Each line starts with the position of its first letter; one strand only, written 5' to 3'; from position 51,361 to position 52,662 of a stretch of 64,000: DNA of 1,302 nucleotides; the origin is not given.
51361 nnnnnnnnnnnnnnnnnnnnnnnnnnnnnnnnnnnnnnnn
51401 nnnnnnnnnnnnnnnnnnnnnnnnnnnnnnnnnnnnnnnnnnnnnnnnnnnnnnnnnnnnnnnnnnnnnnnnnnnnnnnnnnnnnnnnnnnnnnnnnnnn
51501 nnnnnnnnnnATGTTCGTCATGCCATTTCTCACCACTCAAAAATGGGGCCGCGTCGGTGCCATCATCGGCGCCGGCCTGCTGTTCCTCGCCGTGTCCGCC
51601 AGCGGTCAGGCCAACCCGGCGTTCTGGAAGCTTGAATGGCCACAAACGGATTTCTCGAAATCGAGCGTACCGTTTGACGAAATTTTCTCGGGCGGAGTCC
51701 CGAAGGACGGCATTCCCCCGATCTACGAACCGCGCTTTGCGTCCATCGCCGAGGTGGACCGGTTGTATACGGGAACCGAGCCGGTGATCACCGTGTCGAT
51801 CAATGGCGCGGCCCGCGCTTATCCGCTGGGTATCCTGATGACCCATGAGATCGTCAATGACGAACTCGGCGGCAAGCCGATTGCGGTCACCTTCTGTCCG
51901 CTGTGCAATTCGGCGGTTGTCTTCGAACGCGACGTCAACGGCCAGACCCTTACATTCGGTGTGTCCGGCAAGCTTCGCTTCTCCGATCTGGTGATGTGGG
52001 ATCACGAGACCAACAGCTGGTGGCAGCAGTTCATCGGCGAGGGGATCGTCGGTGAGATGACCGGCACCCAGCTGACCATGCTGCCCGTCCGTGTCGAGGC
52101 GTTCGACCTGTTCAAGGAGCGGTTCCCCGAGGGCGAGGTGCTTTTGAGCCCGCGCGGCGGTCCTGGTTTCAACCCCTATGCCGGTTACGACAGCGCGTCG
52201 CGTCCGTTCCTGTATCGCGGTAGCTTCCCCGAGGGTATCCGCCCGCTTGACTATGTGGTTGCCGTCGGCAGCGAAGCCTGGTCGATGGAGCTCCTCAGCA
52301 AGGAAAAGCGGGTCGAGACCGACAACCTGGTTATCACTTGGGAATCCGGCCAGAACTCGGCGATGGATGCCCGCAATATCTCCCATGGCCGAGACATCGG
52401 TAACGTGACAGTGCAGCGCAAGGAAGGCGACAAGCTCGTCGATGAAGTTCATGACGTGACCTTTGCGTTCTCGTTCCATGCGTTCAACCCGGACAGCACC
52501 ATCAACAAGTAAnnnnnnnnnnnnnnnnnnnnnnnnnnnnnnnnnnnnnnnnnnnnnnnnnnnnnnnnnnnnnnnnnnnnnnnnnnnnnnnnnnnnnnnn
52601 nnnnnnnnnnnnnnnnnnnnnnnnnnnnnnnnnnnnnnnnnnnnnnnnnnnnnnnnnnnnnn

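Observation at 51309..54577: Leader-controlled triple tandem array of secreted DUF3179 paralogues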

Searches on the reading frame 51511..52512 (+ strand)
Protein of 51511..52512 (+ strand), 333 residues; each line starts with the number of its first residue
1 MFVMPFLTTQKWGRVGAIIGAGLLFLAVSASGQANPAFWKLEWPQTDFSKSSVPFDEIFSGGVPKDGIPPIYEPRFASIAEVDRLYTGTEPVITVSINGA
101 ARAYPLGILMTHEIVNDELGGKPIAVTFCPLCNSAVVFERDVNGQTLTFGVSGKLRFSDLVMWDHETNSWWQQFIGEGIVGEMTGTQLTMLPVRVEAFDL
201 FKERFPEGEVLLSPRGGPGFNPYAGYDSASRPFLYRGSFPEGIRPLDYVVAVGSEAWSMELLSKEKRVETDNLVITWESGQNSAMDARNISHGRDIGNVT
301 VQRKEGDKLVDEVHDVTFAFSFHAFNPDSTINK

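Call 3: search_protein_families(library=pfam, proteins=[window:51511-52512:+])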
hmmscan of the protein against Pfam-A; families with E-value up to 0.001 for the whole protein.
window:51511-52512:+ (333 aa): 1 family
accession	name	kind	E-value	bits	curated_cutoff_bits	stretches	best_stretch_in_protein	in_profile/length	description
PF11376.13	DUF3179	-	9.5e-76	255.4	27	1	65-329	1-292/292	Protein of unknown function (DUF3179)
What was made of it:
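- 51511..52512 (+): D1, a secreted DUF3179 protein. The start is 51511, or 51520 as in the public gene call. PF11376 at E 9.5e-76 (call 3).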

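Call 12: find_homologous_proteins(query=window:51511-52512:+)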
Query window:51511-52512:+ (333 aa): 7758 proteins with E <= 0.001 among 8000 candidates; the best 120 are listed.
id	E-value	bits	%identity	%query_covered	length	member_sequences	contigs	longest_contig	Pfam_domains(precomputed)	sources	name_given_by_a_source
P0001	3.9e-207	705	92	99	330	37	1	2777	PF11376.14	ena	-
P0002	2.5e-200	683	88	99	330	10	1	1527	PF11376.14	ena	-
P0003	5.8e-200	681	88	99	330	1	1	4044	PF11376.14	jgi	-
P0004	1.2e-199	680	88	99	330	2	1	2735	PF11376.14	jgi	-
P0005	5.7e-188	642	83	99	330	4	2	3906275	PF11376.14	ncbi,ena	-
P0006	3.3e-183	626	80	100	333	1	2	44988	PF11376.14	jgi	jgi:hypothetical protein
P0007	1.6e-182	624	79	100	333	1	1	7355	PF11376.14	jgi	jgi:hypothetical protein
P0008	3.6e-182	623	79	100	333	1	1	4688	PF11376.14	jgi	jgi:hypothetical protein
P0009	5.8e-182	622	80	100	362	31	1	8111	PF11376.14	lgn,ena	-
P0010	1.9e-181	621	80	100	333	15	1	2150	PF11376.14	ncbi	-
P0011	1.8e-180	617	78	100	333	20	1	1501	PF11376.14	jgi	jgi:hypothetical protein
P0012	3.8e-180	616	79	100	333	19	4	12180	PF11376.14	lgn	-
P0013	9.0e-180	615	79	99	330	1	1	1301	PF11376.14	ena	-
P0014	1.6e-179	614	78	100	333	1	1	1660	PF11376.14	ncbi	-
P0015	1.8e-179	614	77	100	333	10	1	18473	PF11376.14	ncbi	-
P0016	3.6e-179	613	79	99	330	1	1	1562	PF11376.14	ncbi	-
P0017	3.6e-179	613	79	100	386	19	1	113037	PF11376.14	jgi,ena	-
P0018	4.1e-179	613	78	100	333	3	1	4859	PF11376.14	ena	-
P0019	4.9e-179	613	80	100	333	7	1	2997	PF11376.14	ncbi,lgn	-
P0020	2.1e-178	610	79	100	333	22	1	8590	PF11376.14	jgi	-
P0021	1.1e-177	608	79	99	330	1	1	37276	PF11376.14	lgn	-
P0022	1.5e-177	608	77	100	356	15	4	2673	PF11376.14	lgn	-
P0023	1.8e-177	607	78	100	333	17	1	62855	PF11376.14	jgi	jgi:hypothetical protein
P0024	4.3e-177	606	78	100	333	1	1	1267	PF11376.14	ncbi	-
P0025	5.2e-177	606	77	100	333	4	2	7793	PF11376.14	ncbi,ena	-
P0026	8.6e-176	602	78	99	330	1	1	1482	PF11376.14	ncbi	-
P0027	5.3e-175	599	78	99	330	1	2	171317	PF11376.14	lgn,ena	-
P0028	5.7e-173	593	75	100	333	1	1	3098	PF11376.14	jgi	-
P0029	1.0e-170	585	76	99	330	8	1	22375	PF11376.14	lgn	-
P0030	6.2e-170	583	74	99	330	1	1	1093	PF11376.14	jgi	-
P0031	2.4e-169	581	75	100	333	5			PF11376.14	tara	tara:strand:+ start:20576 stop:21577 length:1002 start_codon:yes stop_codon:yes gene_type:complete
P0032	3.9e-169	580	74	100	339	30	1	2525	PF11376.14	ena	-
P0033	4.8e-169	580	74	100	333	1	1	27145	PF11376.14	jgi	-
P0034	1.4e-168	578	73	99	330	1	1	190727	PF11376.14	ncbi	-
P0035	5.9e-168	576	73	100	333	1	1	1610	PF11376.14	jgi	-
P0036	3.0e-160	551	70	100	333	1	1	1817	PF11376.14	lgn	-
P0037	9.0e-157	539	72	95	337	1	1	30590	PF11376.14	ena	-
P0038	4.3e-154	531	89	77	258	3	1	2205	PF11376.14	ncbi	-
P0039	1.5e-152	526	70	95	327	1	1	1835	PF11376.14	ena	-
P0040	6.0e-152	524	67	98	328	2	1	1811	PF11376.14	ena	-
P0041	8.3e-151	520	71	91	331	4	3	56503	PF11376.14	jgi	jgi:hypothetical protein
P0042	1.2e-150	519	68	96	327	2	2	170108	PF11376.14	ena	-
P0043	1.5e-150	519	70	96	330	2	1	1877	PF11376.14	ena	-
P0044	1.9e-150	519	73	89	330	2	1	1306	PF11376.14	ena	-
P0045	4.6e-149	514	79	83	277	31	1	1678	PF11376.14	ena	-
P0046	8.4e-148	510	68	96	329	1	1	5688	PF11376.14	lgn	-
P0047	5.8e-146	504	72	90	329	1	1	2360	PF11376.14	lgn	-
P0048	5.5e-142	491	70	92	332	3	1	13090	PF11376.14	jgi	jgi:hypothetical protein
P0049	8.8e-141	487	65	100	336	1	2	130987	PF11376.14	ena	-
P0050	2.7e-138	479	66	95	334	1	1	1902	PF11376.14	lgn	-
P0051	4.1e-138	478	63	100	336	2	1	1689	PF11376.14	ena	-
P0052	4.5e-137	475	63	100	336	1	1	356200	PF11376.14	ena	-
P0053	8.2e-137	474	64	100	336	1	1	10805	PF11376.14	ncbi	-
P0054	1.6e-136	473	62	100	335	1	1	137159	PF11376.14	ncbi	-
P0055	3.5e-136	472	63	100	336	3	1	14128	PF11376.14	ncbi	-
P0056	4.1e-136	471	63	100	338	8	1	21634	PF11376.14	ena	-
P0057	1.5e-134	466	65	96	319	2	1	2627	PF11376.14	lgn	-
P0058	4.4e-134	465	62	100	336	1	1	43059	PF11376.14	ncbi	-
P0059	1.8e-133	463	61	100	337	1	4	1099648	PF11376.14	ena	-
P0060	6.2e-133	461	65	95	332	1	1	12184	PF11376.14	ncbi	ncbi:MAG: DUF3179 domain-containing protein [Alphaproteobacteria bacterium]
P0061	9.7e-132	457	64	99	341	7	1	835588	PF11376.14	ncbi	-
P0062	2.5e-131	456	62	98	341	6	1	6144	PF11376.14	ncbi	-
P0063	5.7e-131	455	62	100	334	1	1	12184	PF11376.14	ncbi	ncbi:MAG: DUF3179 domain-containing protein [Alphaproteobacteria bacterium]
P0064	2.3e-130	453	60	100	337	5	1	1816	PF11376.14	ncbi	-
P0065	1.6e-128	447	64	90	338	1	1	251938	PF11376.14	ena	-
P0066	3.1e-128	446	62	93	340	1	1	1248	PF11376.14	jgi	-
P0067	7.7e-128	444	66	90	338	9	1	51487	PF11376.14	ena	-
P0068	1.3e-126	440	61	95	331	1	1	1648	PF11376.14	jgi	jgi:hypothetical protein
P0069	5.4e-126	438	62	90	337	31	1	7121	PF11376.14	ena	-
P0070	6.1e-126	438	64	90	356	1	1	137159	PF11376.14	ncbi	-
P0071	6.4e-126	438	58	98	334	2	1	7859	PF11376.14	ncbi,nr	ncbi:MAG: DUF3179 domain-containing protein [Rhodospirillales bacterium]|nr:DUF3179 domain-containin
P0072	5.0e-125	435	60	94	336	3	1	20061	PF11376.14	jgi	jgi:hypothetical protein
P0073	6.0e-125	435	58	100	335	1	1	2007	PF11376.14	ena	-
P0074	6.7e-125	435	56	98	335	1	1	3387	PF11376.14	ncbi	-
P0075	1.4e-124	434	60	94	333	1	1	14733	PF11376.14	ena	-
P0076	1.4e-124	434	64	88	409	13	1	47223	PF11376.14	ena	-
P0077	4.2e-124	432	61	95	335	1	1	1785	PF11376.14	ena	-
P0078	4.5e-124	432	62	90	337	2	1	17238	PF11376.14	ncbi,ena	-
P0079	8.7e-124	431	61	95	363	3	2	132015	PF11376.14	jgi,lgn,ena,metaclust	metaclust:\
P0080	1.1e-123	431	84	67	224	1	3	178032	PF11376.14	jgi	jgi:hypothetical protein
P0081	1.2e-123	430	60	94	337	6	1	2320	PF11376.14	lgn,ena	-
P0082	1.4e-123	430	59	90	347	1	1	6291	PF11376.14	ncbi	-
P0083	1.7e-123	430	59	96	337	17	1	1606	PF11376.14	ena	-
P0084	2.9e-123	429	59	94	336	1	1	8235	PF11376.14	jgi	jgi:hypothetical protein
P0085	3.3e-123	429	60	94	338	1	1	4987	PF11376.14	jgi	jgi:hypothetical protein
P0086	4.6e-123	429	61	95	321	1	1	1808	PF11376.14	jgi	-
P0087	6.0e-123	428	61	90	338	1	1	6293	PF11376.14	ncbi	-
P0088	6.8e-123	428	57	99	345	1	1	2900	PF11376.14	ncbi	-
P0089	8.7e-123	428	61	94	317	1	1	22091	PF11376.14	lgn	-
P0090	9.6e-123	428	60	94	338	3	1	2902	PF11376.14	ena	-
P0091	1.1e-122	427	58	95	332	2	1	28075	PF11376.14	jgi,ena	-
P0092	1.2e-122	427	65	87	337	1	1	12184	PF11376.14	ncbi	ncbi:MAG: DUF3179 domain-containing protein [Alphaproteobacteria bacterium]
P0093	1.7e-122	427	56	100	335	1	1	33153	PF11376.14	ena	-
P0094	4.4e-122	425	61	90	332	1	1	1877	PF11376.14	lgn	-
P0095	6.1e-122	425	60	98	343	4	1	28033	PF11376.14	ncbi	-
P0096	6.8e-122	425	80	68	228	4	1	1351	PF11376.14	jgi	jgi:hypothetical protein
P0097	8.8e-122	424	60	95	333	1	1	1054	PF11376.14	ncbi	-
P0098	1.1e-121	424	60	97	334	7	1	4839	PF11376.14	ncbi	-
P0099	3.3e-121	422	59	95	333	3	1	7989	PF11376.14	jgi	jgi:hypothetical protein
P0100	3.8e-121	422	60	92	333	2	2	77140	PF11376.14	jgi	jgi:hypothetical protein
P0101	3.9e-121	422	61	94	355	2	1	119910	PF11376.14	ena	-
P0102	4.2e-121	422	59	96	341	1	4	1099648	PF11376.14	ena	-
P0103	1.3e-120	420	60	90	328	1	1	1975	PF11376.14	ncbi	-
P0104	1.7e-120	420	58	95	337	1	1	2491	PF11376.14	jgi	jgi:hypothetical protein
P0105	1.7e-120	420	56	99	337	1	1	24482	PF11376.14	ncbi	-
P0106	1.8e-120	420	58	95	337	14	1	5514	PF11376.14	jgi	jgi:hypothetical protein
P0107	2.0e-120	420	61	90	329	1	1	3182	PF11376.14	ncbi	-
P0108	2.2e-120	420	60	95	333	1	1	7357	PF11376.14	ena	-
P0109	2.8e-120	419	58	96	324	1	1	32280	PF11376.14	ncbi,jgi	-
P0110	2.8e-120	419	61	93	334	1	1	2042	PF11376.14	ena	-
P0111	5.1e-120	419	58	96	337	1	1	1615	PF11376.14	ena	-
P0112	5.2e-120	419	58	92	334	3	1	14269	PF11376.14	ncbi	-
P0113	6.1e-120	418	60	92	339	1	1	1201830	PF11376.14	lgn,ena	-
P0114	6.8e-120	418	59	95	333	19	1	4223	PF11376.14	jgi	jgi:hypothetical protein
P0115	6.9e-120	418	59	96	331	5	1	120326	PF11376.14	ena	-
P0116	1.9e-119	417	57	99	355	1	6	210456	PF11376.14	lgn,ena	-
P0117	1.9e-119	417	60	90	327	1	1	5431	PF11376.14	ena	-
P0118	2.4e-119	416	58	96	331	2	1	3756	PF11376.14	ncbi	-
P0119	2.8e-119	416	58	95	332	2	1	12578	PF11376.14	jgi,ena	-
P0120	3.4e-119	416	58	95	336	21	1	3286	PF11376.14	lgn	-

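Call 13: find_related_loci(query=window:51511-52512:+, collection=genome_contigs, flank=8000)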
Query window:51511-52512:+ (333 aa) in genome_contigs; peptide patterns used: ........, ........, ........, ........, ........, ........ (x = any residue, [..] = any of these).
128 stretches matched a pattern; 102 encode a relative of the query (tblastn E <= 1e-3); the best 80 are kept; 79 distinct loci.
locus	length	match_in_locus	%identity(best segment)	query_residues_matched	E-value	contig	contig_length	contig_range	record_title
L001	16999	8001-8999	94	1-333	0e+0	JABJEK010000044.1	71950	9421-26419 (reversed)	MAG: Rhodospirillaceae bacterium isolate SI074_bin10 k141_778335, whole genome shotgun sequence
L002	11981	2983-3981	93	1-333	0e+0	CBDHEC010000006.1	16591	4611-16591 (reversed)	MAG: Alphaproteobacteria bacterium isolate 1c81f69c-037a-4853-b6df-20dfcc48d13e genome assembly, contig: contig_6, whole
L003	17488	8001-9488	92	1-333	0e+0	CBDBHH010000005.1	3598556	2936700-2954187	MAG: Alphaproteobacteria bacterium isolate bcc394d7-c654-44df-b0f3-7ba1a8824e42 genome assembly, contig: contig_5, whole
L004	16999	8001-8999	92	1-333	0e+0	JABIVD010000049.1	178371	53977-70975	MAG: Rhodospirillaceae bacterium isolate SI072_bin63 k141_284635, whole genome shotgun sequence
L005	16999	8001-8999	83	1-333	0e+0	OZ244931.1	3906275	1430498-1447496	MAG: Alphaproteobacteria bacterium isolate 81e4cf52-faa7-4468-87d0-1594d19733c2 genome assembly, chromosome: 1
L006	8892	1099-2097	82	1-333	0e+0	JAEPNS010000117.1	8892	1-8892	MAG: Alphaproteobacteria bacterium isolate HXMU1420-4 NODE_117_length_8892_cov_3.908452, whole genome shotgun sequence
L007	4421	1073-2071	80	1-333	0e+0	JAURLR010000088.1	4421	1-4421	MAG: Alphaproteobacteria bacterium isolate SFB_Oligo_Co_136 k141_1116536, whole genome shotgun sequence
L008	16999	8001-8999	80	1-333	0e+0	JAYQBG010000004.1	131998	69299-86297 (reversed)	MAG: Alphaproteobacteria bacterium isolate 139585_S186_metabat_bins_2.tsv.014 NODE_42_length_131998_cov_6.669001, whole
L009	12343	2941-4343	81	1-333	0e+0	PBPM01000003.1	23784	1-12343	MAG: Rhodospirillaceae bacterium isolate RS361 4967, whole genome shotgun sequence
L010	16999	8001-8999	78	1-333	3e-180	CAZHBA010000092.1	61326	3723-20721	MAG TPA_asm: uncultured Rhodospirillaceae bacterium isolate SRP260945_co2_420 genome assembly, contig: k141_1431347, who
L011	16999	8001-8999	75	1-333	2e-166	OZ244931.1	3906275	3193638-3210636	MAG: Alphaproteobacteria bacterium isolate 81e4cf52-faa7-4468-87d0-1594d19733c2 genome assembly, chromosome: 1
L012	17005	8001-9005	62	1-333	6e-141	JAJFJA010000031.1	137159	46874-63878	MAG: Alphaproteobacteria bacterium isolate OFTM349 OFTM349_30, whole genome shotgun sequence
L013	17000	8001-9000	74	1-333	3e-140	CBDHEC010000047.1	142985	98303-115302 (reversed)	MAG: Alphaproteobacteria bacterium isolate 1c81f69c-037a-4853-b6df-20dfcc48d13e genome assembly, contig: contig_47, whol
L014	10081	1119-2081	65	16-333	8e-137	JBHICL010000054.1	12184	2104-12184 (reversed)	MAG: Alphaproteobacteria bacterium isolate bea2_sp2_bin.24 NODE_400_length_12184_cov_11.178086, whole genome shotgun seq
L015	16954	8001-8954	60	19-333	2e-124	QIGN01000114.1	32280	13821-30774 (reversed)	MAG: Hyphomicrobiales bacterium isolate SZUA-148 Ga0063293_10003179, whole genome shotgun sequence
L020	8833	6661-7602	57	24-333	9e-118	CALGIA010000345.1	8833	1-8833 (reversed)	MAG TPA_asm: uncultured Rhodospirillaceae bacterium isolate ERR2206756_bin.142_CONCOCT_v1.1_MAG genome assembly, contig:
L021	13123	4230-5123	59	34-332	5e-117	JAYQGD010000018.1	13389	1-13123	MAG: Rhodospirillaceae bacterium isolate SD9007_COM_concoct_bins.tsv.163_sub NODE_2880_length_13389_cov_6.275686, whole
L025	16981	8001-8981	55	15-333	9e-115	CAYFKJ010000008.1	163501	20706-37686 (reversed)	MAG TPA_asm: uncultured Rhodospirillaceae bacterium isolate ERP019367_co1_18 genome assembly, contig: NODE_126_length_16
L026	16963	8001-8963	56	15-332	4e-114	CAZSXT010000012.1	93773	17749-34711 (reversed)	MAG TPA_asm: uncultured Rhodospirillaceae bacterium isolate SRP134809_co1_563 genome assembly, contig: NODE_325_length_9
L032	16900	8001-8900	56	38-332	6e-111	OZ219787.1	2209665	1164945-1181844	MAG: Alphaproteobacteria bacterium isolate 0756efc7-7660-4069-b8ca-5b69e2da9688 genome assembly, chromosome: 3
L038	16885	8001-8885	57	43-332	5e-108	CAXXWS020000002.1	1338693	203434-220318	MAG: Alphaproteobacteria bacterium isolate 6cdd39bc-b7d8-419f-bd13-d60c8cdfee59 genome assembly, contig: contig_2, whole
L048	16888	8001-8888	58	38-333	3e-115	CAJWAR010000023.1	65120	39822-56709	MAG TPA_asm: uncultured Rhodospirillaceae bacterium isolate ERR599062_bin.37_MetaBAT_v2.12.1_MAG genome assembly, contig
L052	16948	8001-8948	47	21-331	2e-91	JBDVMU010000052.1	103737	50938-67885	MAG: Rhizobiaceae bacterium isolate LC.109.F.C4_184_20 LC_109_F_C4_184_20_000000000052, whole genome shotgun sequence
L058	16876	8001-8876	49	32-310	4e-78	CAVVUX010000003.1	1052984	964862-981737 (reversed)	MAG: uncultured Chloroflexia bacterium isolate MFD03551.bin.2.8 genome assembly, contig: contig_23304, whole genome shot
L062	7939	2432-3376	50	46-313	1e-74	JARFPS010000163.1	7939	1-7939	MAG: Miltoncostaea sp. isolate MAG_Ve_Sed_04 k141_3922487, whole genome shotgun sequence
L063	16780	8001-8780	48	45-297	7e-74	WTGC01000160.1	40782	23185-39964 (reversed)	MAG: Chloroflexi bacterium isolate CO36386bin_32 NODE_565_length_40782_cov_48.392442, whole genome shotgun sequence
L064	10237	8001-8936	44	45-330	1e-73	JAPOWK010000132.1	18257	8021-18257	MAG: Chloroflexota bacterium isolate COS2_bin_22 NODE_954_length_18257_cov_49.7608, whole genome shotgun sequence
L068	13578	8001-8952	57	15-333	1e-71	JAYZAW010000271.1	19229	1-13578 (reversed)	MAG: Pseudomonadota bacterium isolate XB_MAG1192 DB_MAG1192_0271, whole genome shotgun sequence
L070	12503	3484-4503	42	35-331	5e-71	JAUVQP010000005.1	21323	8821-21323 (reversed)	MAG: Miltoncostaeaceae bacterium isolate CSMAG_691 CSMAG_691_k127_3474454_length_21323_cov_125.3518, whole genome shotgu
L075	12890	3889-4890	44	16-312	2e-66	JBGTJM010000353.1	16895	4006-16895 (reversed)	MAG: Thermomicrobiales bacterium isolate JTS-RE29 k141_10119908, whole genome shotgun sequence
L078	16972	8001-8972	42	36-310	3e-65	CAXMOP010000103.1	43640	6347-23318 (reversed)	MAG: uncultured Kiloniellales bacterium isolate 07C-BC-St04_bin.11.orig genome assembly, contig: k141_2705504, whole gen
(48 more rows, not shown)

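Call 19: search_protein_families(library=ncbifam, proteins=[window:51511-52512:+], max_evalue=0.01)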
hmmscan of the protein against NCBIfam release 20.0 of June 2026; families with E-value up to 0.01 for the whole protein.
window:51511-52512:+ (333 aa): 0 families

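Call 20: search_solved_structures(query=window:51511-52512:+, max_evalue=10)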
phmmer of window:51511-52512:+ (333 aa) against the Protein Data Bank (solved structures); distinct sequences matched with E-value up to 10: 0.

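Call 26: predict_structure(alignment_id=A3)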
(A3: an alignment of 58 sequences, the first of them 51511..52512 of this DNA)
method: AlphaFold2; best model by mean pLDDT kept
length: 333 residues; sequences in the alignment: 58
mean_pLDDT: 92.0   pTM: 0.87
mean pLDDT of the five models: 92.0, 91.9, 91.0, 90.7, 90.2
residues with pLDDT >= 90: 286; 70-90: 14; 50-70: 16; < 50: 17
segments of 3 or more residues with pLDDT < 50: 1-8, 11-14, 28-32
pLDDT, mean of each block of 10 residues (from residue 1): 42 58 55 75 96 95 94 98 95 98 98 98 98 98 97 97 98 98 98 98 98 93 92 94 97 97 98 97 95 96 96 98 97 97
secondary structure, 60 per line:
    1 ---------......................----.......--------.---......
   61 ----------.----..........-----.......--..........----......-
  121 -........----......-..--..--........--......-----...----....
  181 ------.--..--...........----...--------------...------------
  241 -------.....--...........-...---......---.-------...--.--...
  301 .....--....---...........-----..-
elements in order: H10-31 H36-42 E58-60 E76-78 H79-85 E91-97 E100-105 H106-109 E114-119 E122-129 E134-139 E149-156 E159-164 E170-172 E177-180 E194-197 H198-204 E209-211 E248-252 E255-258 H259-265 E267-269 E273-278 E298-305 E308-311 E315-318 H319-325
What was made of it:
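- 51511..52512 (+): AF2 model pLDDT 92 (call 26).
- On Sec-type signal peptide: No predictor was available, and the AF2 N-terminus has low confidence (call 26).
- Checked: The AF2 model shows a low-confidence N-terminal helix at residues 10-31 (call 26).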
